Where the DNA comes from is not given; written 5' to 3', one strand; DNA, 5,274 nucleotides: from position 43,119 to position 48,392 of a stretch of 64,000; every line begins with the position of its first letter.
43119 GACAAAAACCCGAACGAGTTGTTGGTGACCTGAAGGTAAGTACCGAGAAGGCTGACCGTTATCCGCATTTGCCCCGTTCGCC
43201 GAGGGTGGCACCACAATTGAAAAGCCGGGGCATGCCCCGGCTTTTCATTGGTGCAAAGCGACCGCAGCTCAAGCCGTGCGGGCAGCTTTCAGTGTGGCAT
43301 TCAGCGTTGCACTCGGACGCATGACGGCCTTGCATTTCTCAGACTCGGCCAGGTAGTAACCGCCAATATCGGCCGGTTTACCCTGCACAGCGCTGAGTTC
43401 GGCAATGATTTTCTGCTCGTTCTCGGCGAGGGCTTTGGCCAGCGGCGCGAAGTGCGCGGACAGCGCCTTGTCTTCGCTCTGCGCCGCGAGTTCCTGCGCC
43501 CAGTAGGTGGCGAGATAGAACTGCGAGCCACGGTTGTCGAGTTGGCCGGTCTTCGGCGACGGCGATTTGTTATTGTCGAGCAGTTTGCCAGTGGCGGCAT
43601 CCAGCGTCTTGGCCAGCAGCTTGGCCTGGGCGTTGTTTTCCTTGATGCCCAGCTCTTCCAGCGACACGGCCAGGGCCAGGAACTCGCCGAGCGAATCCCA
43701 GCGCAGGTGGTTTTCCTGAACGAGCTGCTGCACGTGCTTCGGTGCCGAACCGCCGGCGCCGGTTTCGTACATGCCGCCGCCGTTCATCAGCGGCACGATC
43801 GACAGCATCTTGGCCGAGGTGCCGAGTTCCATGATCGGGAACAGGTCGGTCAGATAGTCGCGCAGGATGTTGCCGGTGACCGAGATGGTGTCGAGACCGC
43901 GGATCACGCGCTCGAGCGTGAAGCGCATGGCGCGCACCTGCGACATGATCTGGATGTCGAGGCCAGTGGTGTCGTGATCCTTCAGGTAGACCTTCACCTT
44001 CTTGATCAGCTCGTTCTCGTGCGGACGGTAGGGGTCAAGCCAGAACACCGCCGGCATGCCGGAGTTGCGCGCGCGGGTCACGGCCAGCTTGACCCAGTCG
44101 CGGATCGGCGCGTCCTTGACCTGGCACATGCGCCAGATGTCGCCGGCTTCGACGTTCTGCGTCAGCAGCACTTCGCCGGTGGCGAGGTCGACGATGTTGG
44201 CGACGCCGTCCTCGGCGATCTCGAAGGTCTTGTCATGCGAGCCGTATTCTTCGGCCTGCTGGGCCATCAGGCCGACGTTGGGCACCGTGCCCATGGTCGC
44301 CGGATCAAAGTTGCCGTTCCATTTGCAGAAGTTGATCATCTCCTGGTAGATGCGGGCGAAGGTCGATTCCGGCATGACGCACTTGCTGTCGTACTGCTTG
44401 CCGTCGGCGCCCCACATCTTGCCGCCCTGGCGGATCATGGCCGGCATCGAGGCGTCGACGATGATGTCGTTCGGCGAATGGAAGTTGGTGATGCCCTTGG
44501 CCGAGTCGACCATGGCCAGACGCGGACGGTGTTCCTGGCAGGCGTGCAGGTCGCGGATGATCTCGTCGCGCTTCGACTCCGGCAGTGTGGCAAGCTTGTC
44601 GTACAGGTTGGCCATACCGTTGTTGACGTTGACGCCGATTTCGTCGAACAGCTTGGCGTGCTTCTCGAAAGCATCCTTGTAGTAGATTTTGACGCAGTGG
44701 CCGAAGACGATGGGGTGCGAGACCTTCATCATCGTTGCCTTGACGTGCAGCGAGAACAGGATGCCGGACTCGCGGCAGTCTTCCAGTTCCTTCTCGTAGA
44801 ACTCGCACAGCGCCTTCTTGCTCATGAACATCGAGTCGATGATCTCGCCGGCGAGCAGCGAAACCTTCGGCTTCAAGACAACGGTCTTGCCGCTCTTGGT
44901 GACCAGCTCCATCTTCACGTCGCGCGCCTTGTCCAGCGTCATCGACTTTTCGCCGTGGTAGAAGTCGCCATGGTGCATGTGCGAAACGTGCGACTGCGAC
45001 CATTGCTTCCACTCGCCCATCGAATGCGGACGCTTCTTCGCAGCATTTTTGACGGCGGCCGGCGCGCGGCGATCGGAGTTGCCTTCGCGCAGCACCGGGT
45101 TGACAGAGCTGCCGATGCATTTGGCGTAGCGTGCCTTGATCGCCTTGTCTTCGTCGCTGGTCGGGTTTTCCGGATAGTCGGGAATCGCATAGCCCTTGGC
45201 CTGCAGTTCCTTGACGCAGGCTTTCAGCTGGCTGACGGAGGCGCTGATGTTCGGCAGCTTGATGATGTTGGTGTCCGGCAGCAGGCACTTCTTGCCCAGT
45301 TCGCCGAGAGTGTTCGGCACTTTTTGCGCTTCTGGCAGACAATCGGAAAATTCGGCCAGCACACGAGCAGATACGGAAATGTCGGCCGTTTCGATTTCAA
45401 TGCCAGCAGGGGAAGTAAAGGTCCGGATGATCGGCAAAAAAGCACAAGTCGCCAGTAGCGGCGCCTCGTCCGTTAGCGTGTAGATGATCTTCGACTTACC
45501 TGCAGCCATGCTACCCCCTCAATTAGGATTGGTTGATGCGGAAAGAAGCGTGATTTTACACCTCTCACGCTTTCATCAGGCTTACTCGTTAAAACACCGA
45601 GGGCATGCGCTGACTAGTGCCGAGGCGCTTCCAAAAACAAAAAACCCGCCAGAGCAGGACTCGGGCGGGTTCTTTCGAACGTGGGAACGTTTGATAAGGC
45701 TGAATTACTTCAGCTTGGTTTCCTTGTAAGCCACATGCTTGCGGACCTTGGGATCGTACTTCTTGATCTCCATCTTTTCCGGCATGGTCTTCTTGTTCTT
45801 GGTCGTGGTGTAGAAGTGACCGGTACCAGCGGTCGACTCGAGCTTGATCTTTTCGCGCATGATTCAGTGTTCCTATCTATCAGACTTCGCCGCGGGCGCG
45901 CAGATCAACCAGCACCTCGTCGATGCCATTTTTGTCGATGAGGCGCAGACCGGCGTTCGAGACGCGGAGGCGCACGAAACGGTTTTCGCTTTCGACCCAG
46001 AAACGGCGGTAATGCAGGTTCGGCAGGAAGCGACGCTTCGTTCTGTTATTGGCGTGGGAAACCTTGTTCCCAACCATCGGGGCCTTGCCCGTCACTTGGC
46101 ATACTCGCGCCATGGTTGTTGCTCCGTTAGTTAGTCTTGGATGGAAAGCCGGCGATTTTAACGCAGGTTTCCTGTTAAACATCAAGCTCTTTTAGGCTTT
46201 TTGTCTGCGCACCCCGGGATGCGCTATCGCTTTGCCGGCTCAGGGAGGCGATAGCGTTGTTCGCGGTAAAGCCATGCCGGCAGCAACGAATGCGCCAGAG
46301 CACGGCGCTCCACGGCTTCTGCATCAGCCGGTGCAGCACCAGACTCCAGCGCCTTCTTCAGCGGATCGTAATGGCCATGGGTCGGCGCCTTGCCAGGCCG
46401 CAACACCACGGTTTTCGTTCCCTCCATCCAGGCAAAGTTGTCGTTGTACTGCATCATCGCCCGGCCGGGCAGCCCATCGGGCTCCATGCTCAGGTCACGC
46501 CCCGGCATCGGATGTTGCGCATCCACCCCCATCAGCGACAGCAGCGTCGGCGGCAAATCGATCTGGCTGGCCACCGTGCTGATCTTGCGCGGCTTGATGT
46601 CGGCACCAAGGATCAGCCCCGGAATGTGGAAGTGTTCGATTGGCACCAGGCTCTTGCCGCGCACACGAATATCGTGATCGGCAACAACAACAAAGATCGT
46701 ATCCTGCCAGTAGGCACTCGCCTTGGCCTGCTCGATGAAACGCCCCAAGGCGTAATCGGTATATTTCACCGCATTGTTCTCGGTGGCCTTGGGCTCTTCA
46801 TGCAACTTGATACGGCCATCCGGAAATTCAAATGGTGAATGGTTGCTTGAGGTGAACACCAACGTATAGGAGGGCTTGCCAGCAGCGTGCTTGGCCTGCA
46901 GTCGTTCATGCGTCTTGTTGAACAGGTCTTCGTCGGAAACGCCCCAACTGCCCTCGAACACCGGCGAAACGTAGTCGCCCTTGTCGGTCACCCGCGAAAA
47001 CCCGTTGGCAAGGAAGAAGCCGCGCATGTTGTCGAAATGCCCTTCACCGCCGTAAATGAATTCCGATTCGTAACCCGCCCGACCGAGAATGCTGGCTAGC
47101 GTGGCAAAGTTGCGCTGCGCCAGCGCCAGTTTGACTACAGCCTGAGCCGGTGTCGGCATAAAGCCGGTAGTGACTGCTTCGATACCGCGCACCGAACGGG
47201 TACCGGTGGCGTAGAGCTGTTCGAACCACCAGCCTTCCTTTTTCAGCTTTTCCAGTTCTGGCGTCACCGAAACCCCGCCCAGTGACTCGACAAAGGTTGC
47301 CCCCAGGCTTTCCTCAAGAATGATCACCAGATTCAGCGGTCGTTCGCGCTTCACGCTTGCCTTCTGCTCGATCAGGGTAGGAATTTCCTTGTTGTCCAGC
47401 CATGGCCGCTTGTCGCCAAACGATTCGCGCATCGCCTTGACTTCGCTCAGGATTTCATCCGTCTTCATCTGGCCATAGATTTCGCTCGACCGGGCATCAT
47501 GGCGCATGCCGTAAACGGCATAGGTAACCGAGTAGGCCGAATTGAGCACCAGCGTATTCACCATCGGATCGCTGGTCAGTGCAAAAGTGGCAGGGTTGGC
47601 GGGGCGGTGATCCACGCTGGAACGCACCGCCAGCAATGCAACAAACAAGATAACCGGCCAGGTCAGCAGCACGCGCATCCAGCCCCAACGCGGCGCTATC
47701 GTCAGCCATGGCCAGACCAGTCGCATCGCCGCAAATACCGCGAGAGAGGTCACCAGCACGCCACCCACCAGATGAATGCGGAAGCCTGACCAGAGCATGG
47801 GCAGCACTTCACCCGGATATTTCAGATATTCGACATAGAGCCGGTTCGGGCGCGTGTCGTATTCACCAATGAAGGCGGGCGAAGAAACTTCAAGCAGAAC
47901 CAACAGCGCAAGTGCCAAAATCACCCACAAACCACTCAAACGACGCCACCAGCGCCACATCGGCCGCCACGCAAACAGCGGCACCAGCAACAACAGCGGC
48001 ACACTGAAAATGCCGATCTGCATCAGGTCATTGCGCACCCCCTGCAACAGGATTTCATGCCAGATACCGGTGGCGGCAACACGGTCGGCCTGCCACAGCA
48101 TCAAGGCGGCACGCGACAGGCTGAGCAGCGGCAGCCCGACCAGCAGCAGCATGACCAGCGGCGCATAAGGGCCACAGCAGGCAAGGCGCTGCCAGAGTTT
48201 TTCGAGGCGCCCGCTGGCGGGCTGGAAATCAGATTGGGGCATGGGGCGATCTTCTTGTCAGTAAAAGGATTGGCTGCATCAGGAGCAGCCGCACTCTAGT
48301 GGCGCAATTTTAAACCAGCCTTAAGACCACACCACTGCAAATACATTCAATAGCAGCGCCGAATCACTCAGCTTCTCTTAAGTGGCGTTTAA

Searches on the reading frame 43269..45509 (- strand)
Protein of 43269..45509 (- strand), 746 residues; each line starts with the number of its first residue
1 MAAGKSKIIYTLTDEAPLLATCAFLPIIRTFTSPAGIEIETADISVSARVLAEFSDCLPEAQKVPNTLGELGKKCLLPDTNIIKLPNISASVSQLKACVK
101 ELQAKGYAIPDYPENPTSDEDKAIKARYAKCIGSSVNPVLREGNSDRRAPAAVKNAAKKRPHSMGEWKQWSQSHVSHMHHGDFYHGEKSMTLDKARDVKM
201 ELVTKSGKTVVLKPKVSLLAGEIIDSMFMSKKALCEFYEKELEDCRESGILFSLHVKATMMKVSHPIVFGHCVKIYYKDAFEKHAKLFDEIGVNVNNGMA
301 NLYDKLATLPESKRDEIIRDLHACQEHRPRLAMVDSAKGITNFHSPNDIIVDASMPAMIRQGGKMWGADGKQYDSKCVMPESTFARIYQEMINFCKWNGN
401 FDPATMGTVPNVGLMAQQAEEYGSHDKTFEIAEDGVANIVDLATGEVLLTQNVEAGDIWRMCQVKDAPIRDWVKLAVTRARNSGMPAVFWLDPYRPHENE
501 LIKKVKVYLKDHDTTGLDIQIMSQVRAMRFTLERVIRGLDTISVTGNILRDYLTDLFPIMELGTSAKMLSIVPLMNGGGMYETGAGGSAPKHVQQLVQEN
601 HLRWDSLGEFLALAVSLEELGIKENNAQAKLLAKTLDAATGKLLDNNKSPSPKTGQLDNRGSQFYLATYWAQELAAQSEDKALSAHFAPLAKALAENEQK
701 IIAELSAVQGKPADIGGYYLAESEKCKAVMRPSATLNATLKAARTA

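Call 92: search_protein_families(library=pfam, proteins=[window:43269-45509:-], max_evalue=0.00001)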
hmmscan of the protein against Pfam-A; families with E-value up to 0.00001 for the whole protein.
window:43269-45509:- (746 aa): 1 family
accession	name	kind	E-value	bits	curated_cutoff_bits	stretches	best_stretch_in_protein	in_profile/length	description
PF03971.19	IDH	-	0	1252.1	25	1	7-740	1-733/734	Monomeric isocitrate dehydrogenase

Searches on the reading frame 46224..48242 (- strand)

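Call 92: search_protein_families(library=pfam, proteins=[window:46224-48242:-], max_evalue=0.00001)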
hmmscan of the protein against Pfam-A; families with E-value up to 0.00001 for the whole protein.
window:46224-48242:- (672 aa): 1 family
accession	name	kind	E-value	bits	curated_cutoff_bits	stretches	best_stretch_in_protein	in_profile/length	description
PF00884.28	Sulfatase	-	6.5e-47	160.7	25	1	304-573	2-301/301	Sulfatase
